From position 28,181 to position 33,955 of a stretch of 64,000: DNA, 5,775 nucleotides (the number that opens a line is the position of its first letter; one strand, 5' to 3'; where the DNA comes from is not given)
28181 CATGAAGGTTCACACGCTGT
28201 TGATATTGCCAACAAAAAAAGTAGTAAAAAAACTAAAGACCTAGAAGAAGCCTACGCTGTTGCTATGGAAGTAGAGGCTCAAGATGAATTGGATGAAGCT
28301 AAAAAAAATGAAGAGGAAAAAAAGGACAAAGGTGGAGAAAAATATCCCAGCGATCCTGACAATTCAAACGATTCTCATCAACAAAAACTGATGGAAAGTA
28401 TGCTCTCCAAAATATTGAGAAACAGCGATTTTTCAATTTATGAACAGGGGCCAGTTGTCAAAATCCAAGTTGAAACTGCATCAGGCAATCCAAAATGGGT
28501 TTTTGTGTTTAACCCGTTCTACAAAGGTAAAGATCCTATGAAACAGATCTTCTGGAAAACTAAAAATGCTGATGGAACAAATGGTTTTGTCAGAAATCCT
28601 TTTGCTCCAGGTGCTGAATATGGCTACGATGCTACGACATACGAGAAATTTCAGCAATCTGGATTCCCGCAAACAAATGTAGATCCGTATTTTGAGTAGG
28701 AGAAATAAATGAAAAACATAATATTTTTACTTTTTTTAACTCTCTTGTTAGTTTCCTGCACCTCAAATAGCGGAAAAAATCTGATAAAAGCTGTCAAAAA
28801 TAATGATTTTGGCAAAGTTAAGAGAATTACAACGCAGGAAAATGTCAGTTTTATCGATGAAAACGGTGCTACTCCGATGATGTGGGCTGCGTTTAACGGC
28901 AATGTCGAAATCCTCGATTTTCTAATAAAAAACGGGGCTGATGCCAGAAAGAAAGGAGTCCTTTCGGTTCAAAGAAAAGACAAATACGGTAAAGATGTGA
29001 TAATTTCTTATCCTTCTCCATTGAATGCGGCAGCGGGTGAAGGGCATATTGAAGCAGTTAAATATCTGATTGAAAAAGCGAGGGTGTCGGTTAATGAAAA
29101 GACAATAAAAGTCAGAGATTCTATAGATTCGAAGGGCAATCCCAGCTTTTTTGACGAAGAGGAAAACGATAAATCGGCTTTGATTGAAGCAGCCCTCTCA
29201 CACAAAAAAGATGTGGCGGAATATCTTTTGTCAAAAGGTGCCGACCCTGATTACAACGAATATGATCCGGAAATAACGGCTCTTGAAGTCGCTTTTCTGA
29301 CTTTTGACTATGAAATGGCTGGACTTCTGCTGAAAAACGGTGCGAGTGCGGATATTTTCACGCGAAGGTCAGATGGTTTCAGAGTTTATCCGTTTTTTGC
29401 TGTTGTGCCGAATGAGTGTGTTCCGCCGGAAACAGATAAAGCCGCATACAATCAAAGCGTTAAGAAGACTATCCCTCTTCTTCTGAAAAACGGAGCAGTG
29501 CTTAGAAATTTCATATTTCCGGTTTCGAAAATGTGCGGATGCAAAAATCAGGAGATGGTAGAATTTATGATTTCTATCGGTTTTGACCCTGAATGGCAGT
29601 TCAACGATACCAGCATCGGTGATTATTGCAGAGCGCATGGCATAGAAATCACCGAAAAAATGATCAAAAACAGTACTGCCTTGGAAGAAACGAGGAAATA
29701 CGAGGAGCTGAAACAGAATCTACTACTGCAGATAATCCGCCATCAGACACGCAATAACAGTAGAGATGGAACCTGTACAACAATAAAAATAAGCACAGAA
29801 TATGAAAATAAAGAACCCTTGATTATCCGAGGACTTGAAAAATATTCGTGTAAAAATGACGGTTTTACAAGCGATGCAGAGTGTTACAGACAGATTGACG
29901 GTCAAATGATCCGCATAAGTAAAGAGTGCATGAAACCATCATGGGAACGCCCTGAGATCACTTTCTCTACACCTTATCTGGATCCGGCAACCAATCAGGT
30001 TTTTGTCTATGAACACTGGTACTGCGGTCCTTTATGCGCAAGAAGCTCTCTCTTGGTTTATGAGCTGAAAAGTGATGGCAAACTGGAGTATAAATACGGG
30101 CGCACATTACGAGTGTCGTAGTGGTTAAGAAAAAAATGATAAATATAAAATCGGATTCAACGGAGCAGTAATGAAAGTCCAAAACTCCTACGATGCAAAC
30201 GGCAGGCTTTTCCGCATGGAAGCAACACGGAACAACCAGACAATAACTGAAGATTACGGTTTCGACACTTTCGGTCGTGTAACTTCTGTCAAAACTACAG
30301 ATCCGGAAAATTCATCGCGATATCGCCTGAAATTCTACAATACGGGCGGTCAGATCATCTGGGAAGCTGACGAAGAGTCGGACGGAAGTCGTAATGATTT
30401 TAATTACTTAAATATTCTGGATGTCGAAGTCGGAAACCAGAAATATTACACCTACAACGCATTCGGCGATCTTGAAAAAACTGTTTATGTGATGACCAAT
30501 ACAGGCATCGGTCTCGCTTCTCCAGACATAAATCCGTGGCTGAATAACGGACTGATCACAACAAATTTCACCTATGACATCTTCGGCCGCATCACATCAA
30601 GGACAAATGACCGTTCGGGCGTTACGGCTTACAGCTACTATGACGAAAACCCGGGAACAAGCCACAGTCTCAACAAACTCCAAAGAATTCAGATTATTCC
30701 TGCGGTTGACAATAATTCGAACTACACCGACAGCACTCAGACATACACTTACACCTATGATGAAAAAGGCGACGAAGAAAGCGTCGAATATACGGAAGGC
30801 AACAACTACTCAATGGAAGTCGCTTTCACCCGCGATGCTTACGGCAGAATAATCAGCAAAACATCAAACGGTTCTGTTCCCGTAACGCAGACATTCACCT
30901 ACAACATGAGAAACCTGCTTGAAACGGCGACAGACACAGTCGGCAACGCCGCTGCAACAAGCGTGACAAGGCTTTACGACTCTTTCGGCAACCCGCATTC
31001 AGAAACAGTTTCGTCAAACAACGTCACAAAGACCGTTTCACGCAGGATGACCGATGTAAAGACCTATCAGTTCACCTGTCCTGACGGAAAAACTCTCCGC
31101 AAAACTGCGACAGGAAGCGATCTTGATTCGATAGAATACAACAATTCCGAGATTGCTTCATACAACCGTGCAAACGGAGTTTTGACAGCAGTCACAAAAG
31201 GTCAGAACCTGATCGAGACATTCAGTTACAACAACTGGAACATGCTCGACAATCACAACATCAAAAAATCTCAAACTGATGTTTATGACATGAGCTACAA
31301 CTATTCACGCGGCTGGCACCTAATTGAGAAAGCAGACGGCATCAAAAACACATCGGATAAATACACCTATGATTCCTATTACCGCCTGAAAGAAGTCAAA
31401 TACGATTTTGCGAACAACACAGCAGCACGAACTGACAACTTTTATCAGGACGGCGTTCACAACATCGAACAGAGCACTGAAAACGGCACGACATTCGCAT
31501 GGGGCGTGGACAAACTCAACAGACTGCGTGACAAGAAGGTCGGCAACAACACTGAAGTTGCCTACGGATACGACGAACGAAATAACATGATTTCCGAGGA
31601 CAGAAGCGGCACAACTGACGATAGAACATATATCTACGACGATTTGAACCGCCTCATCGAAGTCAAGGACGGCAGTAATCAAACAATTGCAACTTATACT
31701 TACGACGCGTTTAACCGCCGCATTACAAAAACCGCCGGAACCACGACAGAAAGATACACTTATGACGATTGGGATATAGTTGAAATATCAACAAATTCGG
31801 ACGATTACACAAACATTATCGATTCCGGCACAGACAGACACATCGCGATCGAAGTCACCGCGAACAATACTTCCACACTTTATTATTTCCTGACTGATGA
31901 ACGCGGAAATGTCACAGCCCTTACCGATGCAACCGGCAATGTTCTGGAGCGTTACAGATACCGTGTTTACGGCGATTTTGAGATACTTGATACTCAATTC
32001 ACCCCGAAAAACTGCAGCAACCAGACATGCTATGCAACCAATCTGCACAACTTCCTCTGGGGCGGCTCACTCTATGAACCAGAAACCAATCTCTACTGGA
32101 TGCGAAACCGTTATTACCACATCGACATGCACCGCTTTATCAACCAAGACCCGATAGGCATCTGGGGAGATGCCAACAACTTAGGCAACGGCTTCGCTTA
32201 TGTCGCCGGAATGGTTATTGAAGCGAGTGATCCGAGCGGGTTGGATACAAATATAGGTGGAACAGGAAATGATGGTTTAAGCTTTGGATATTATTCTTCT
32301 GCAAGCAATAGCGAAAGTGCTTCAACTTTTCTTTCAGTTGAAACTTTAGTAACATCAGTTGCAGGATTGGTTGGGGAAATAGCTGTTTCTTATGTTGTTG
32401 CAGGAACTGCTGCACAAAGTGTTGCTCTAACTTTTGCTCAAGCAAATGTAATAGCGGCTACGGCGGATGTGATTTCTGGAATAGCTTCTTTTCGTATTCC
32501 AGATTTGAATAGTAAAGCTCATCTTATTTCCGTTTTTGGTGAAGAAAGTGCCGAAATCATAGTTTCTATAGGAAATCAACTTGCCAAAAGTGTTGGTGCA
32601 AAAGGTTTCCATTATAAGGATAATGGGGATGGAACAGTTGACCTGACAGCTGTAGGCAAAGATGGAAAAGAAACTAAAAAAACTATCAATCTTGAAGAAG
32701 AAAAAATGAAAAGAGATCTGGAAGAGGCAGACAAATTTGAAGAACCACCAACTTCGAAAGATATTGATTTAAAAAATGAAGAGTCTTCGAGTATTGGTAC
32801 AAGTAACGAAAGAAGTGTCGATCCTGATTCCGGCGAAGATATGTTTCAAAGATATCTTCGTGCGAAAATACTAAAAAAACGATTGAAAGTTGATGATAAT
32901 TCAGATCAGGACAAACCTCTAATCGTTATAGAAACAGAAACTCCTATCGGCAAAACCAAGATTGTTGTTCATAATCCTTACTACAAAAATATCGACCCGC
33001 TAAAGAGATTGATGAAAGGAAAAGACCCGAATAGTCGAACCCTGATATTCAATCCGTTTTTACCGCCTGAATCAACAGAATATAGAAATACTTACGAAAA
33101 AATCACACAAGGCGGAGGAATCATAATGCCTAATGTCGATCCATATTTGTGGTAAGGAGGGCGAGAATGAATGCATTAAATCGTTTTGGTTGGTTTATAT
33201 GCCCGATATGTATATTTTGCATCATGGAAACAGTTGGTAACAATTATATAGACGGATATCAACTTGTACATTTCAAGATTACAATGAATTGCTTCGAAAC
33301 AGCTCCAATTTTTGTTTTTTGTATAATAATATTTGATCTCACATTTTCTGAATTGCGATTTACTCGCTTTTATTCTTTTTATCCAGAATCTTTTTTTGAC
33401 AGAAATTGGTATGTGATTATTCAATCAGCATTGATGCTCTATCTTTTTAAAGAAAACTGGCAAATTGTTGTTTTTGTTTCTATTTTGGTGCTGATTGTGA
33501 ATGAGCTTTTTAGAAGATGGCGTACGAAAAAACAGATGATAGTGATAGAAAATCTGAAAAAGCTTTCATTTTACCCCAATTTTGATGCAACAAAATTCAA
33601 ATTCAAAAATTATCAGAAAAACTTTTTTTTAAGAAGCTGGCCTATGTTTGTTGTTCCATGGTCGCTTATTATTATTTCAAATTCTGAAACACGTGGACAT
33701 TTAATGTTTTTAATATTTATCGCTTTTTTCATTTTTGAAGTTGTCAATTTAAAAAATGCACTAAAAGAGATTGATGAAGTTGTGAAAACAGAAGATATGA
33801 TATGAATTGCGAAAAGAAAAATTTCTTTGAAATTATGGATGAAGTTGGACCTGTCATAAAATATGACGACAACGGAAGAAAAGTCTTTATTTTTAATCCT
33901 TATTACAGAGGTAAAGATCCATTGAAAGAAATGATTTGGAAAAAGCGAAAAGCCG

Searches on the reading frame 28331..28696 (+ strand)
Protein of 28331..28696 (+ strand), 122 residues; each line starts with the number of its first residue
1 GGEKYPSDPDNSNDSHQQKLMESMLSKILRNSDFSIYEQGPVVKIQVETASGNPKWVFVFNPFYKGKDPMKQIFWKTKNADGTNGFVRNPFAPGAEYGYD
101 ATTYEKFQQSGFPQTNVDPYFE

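Call 22: find_related_loci(query=A3, collection=genome_contigs, flank=10000)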
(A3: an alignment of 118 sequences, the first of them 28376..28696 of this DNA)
Query A3 (107 aa) in genome_contigs; peptide patterns used: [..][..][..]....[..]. (x = any residue, [..] = any of these).
76 stretches matched a pattern; 36 encode a relative of the query (tblastn E <= 1e-3); 31 distinct loci.
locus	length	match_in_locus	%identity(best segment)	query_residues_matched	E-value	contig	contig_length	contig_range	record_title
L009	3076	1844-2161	84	1-106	3e-60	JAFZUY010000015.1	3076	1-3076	MAG: Lachnospiraceae bacterium isolate RGIG8121 Water_buffalos_Rumen-3__c292918, whole genome shotgun sequence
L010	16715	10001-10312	81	2-105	4e-58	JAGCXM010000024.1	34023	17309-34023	Bacterium isolate RGIG10212 Yak_Rumen-5__c1084571, whole genome shotgun sequence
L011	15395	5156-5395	75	23-107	1e-39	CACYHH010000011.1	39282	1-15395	MAG: uncultured Spirochaetales bacterium isolate RUG11946 genome assembly, contig: RUG11946_asm_11, whole genome shotgun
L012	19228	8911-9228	59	1-106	1e-37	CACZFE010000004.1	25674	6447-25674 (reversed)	MAG: uncultured Spirochaetales bacterium isolate RUG12558 genome assembly, contig: RUG12558_asm_4, whole genome shotgun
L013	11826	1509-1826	59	1-106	3e-36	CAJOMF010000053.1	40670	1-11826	uncultured bacterium isolate Reindeer_2_mag_13 genome assembly, contig: scaffold_2531, whole genome shotgun sequence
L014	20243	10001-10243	67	23-107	9e-36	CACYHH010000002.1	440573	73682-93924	MAG: uncultured Spirochaetales bacterium isolate RUG11946 genome assembly, contig: RUG11946_asm_2, whole genome shotgun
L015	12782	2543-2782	64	23-107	3e-35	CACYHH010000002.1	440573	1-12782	MAG: uncultured Spirochaetales bacterium isolate RUG11946 genome assembly, contig: RUG11946_asm_2, whole genome shotgun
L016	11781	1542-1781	64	23-107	3e-35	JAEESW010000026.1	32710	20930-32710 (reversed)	MAG: bacterium isolate Tb.RUG.391 NODE_4953_length_32710_cov_1.552527, whole genome shotgun sequence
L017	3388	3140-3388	58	1-99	7e-35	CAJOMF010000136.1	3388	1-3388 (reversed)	uncultured bacterium isolate Reindeer_2_mag_13 genome assembly, contig: scaffold_142843, whole genome shotgun sequence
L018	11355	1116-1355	68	23-107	1e-34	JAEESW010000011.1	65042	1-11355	MAG: bacterium isolate Tb.RUG.391 NODE_1278_length_65042_cov_1.684541, whole genome shotgun sequence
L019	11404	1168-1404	69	23-106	3e-34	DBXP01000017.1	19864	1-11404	MAG TPA_asm: bacterium UBP6_UBA1209 isolate UBA1209 UBA1209_contig_7496, whole genome shotgun sequence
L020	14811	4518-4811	56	4-105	3e-33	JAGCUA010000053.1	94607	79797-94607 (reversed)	Bacterium isolate RGIG10122 Yak_Rumen-4__c1374474, whole genome shotgun sequence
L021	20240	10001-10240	62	23-107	4e-31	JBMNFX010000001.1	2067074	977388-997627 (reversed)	MAG: bacterium isolate SBF912LR0HQ0191 contig_11953, whole genome shotgun sequence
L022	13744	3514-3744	66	23-104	4e-31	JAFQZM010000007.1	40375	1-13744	Bacterium isolate RGIG2292 Goat_Duodenum-5__c79852, whole genome shotgun sequence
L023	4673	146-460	44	2-106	3e-28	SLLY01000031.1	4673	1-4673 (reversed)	MAG: Candidatus Woesearchaeota archaeon isolate CSSed165cm_329 CSSed16-5cm-97121, whole genome shotgun sequence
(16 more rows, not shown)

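Call 26: predict_structure(alignment_id=A3)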
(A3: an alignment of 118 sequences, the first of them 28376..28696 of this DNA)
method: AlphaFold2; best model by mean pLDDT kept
length: 107 residues; sequences in the alignment: 118
mean_pLDDT: 66.6   pTM: 0.42
mean pLDDT of the five models: 66.6, 64.4, 60.2, 57.9, 56.4
residues with pLDDT >= 90: 0; 70-90: 50; 50-70: 44; < 50: 13
segments of 3 or more residues with pLDDT < 50: 61-64, 81-84, 105-107
pLDDT, mean of each block of 10 residues (from residue 1): 83 83 80 81 80 57 52 52 52 57 48
secondary structure, 60 per line:
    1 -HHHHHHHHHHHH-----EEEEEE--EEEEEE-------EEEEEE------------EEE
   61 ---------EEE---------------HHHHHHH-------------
elements in order: H2-13 E19-24 E27-32 E40-45 E58-60 E70-72 H88-94

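Call 28: search_protein_representatives(alignment_id=A3)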
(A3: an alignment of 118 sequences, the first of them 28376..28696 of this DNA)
Query: 118 sequences, 93 profile positions. Proteins with E-value up to 0.001 (for the whole library): 64; up to 1e-10: 41; up to 1e-30: 14. The best 64 are listed.
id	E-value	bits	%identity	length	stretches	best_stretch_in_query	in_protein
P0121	1.0e-42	160.3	-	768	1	2-93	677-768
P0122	1.6e-40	153.2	-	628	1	12-93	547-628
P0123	8.9e-39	147.6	-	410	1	4-93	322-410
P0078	3.3e-36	139.4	-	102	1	4-93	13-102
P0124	7.5e-36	138.2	-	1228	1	8-93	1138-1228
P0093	1.1e-33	131.3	-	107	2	25-92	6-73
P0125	5.7e-33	129.0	-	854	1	5-92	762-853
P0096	6.7e-33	128.8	-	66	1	28-93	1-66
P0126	1.2e-32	128.0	-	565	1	2-93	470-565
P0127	3.7e-32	126.4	-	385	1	2-92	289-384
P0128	3.8e-32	126.3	-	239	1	1-92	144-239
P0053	8.5e-32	125.2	-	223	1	5-92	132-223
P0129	1.8e-31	124.2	-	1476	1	4-93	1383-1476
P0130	4.4e-31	122.9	-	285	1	9-93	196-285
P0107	8.5e-30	118.8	-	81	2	31-93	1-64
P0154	1.4e-10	57.2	-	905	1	6-93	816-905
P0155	1.6e-10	57.0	-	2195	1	5-65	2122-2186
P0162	7.6e-07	45.3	-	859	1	18-90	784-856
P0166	3.7e-06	43.1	-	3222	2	19-60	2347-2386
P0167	5.0e-06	42.6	-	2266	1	21-84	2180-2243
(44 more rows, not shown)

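Call 29: search_protein_families(library=pfam, proteins=[P0155, P0167, P0166, P0154, P0162], max_evalue=0.001)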
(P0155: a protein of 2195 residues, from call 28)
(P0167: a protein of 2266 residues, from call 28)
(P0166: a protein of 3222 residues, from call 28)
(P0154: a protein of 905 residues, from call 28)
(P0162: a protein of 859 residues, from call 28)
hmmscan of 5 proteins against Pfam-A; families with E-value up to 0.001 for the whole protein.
P0155 (2195 aa): 1 family
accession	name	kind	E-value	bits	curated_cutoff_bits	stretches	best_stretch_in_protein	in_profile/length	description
PF05593.20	RHS_repeat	-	1.3e-05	25.9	22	0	1266-1287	17-38/38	RHS Repeat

P0167 (2266 aa): 1 family
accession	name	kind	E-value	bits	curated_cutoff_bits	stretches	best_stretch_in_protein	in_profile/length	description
PF05593.20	RHS_repeat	-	3.6e-15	56.3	22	0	944-979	1-36/38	RHS Repeat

P0166 (3222 aa): 1 family
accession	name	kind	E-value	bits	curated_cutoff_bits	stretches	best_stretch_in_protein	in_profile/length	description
PF20922.3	Anamorsin_N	-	5.9e-15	55.8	27.1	0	1220-1364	13-149/163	Anamorsin, N-terminal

P0154 (905 aa): 0 families

P0162 (859 aa): 2 families
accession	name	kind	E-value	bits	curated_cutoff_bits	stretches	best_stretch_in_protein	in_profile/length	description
PF05593.20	RHS_repeat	-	2.8e-13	50.3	22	1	432-461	1-30/38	RHS Repeat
PF03527.20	RHS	-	1.3e-07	31.7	27.9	1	512-547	2-37/38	RHS protein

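Call 30: fold_search(model_id=the predicted structure, library=pdb)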
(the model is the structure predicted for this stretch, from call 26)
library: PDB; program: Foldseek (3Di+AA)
matches with E <= 10: 1239; with E <= 0.001: 0
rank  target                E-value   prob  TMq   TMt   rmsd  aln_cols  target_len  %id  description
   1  4jpd                  1.4e-01  0.20  0.21  0.21  18.7       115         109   22  The structure of CyaY from Burkholderia cenocepacia (released 2013-03-27)
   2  6uzi_A                1.8e-01  0.82  0.23  0.06   5.5        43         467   21  Crystal structure of Dihydrolipoyl dehydrogenase from Elizabethkingia anophelis NUHP1 (released 2020-01-15)
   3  3l8k_B                2.0e-01  0.75  0.24  0.06   6.8        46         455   22  Crystal structure of a dihydrolipoyl dehydrogenase from Sulfolobus solfataricus (released 2010-02-09)
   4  6uzi_D                2.0e-01  0.75  0.23  0.06   7.7        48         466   19  Crystal structure of Dihydrolipoyl dehydrogenase from Elizabethkingia anophelis NUHP1 (released 2020-01-15)
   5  6uzi_C                2.2e-01  0.80  0.23  0.06   6.4        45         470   20  Crystal structure of Dihydrolipoyl dehydrogenase from Elizabethkingia anophelis NUHP1 (released 2020-01-15)
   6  3lhc                  2.8e-01  0.54  0.23  0.24   9.0        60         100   13  Crystal structure of cyanovirin-n swapping domain b mutant (released 2010-02-09)
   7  3nix_B                3.0e-01  0.90  0.24  0.07   2.2        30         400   17  Crystal structure of flavoprotein/dehydrogenase from Cytophaga hutchinsonii. Northeast Structural Genomics Consortium  (released 2010-06-30)
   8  2vx8_B                3.1e-01  0.51  0.23  0.18   8.6        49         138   14  Vamp7 longin domain Hrb peptide complex (released 2008-09-16)
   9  4j4c                  4.0e-01  0.38  0.23  0.24   9.8        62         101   14  Structure of P51G Cyanovirin-N swapped dimer in the P3221 space group (released 2013-04-03)
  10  1lom                  4.3e-01  0.41  0.24  0.25  10.8        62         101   14  CYANOVIRIN-N DOUBLE MUTANT P51S S52P (released 2002-06-26)
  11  3s3z                  4.3e-01  0.38  0.23  0.23   9.9        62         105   14  Crystal Structure an Tandem Cyanovirin-N Dimer, CVN2L10 (released 2011-08-03)
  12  3nix_C                5.5e-01  0.47  0.23  0.07   7.0        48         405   12  Crystal structure of flavoprotein/dehydrogenase from Cytophaga hutchinsonii. Northeast Structural Genomics Consortium  (released 2010-06-30)
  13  3nix_A                5.5e-01  0.47  0.23  0.07   7.3        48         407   12  Crystal structure of flavoprotein/dehydrogenase from Cytophaga hutchinsonii. Northeast Structural Genomics Consortium  (released 2010-06-30)
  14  6aon_A                5.5e-01  0.47  0.23  0.06   8.7        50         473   12  1.72 Angstrom Resolution Crystal Structure of 2-Oxoglutarate Dehydrogenase Complex Subunit Dihydrolipoamide Dehydrogen (released 2017-08-23)
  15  5ljd                  5.9e-01  0.30  0.23  0.19  14.1        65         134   14  Crystal structure of holo human CRBP1/K40L mutant (released 2017-01-18)
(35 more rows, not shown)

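Call 45: search_solved_structures(query=A3, max_evalue=10)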
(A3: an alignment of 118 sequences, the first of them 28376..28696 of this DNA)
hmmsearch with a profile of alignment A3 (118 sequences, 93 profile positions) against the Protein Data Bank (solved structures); distinct sequences matched with E-value up to 10: 4.
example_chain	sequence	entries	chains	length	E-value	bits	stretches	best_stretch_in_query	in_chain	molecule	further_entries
9hll_A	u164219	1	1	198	0.31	14.4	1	9-64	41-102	Integrin alpha-M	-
6rhv_C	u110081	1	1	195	0.37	14.2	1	9-64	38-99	Integrin alpha-M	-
2qkd_A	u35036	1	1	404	0.96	12.8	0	51-80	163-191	Zinc finger protein ZPR1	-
1amu_A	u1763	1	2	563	1.4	12.3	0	54-78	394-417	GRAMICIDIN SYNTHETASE 1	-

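Call 66: predict_structure(alignment_id=A4)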
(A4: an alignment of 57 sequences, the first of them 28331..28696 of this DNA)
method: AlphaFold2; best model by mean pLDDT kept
length: 122 residues; sequences in the alignment: 57
mean_pLDDT: 58.3   pTM: 0.29
mean pLDDT of the five models: 58.3, 57.3, 56.5, 55.1, 54.4
residues with pLDDT >= 90: 0; 70-90: 22; 50-70: 77; < 50: 23
segments of 3 or more residues with pLDDT < 50: 1-8, 96-100, 120-122
pLDDT, mean of each block of 10 residues (from residue 1): 45 58 66 56 74 73 65 55 53 49 58 52 41
secondary structure, 60 per line:
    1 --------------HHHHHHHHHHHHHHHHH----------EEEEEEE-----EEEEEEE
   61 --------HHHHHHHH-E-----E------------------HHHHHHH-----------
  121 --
elements in order: H15-31 E42-48 E54-60 H69-76 H103-109

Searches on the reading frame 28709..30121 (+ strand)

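Call 9: search_protein_families(library=pfam, proteins=[window:28709-30121:+], max_evalue=0.1)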
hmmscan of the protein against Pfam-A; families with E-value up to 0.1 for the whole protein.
window:28709-30121:+ (470 aa): 6 families
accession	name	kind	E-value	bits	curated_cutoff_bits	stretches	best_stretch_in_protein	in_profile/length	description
PF12796.13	Ank_2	-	7.6e-33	113.4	27.3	4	25-129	1-87/90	Ankyrin repeats (3 copies)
PF00023.36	Ank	-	3.2e-19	68.4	21.1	3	52-78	1-27/33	Ankyrin repeat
PF13606.12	Ank_3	-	3.2e-16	58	22.3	1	52-79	1-28/30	Ankyrin repeat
PF13637.12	Ank_4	-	1.1e-13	51.5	22.7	1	45-73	24-50/50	Ankyrin repeats (many copies)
PF13857.12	Ank_5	-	1.3e-08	35.5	27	0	50-79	13-42/56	Ankyrin repeats (many copies)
PF24521.3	Ank_KRIT1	-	9.8e-06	25.8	80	1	21-129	18-113/149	KRIT1 ankyrin-repeats domain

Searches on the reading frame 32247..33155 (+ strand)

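Call 9: search_protein_families(library=pfam, proteins=[window:32247-33155:+], max_evalue=0.1)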
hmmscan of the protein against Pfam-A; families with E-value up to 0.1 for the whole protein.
window:32247-33155:+ (302 aa): 1 family
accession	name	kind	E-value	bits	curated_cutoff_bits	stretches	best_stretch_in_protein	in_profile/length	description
PF05160.18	DSS1_SEM1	-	0.098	13.2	32.2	0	151-208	2-58/60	DSS1/SEM1 family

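Call 36: search_protein_families(library=ncbifam, proteins=[window:32247-33155:+], max_evalue=0.01)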
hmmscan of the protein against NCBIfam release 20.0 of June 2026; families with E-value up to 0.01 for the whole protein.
window:32247-33155:+ (302 aa): 0 families

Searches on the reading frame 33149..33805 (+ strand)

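Call 9: search_protein_families(library=pfam, proteins=[window:33149-33805:+], max_evalue=0.1)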
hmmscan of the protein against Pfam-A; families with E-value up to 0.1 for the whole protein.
window:33149-33805:+ (218 aa): 1 family
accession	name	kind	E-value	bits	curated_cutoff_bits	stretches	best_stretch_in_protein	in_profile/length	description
PF22570.1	LiaF-TM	-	0.018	16.3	27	1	156-199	22-67/98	LiaF transmembrane domain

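Call 36: search_protein_families(library=ncbifam, proteins=[window:33149-33805:+], max_evalue=0.01)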
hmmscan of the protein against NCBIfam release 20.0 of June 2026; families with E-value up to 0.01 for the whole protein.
window:33149-33805:+ (218 aa): 0 families
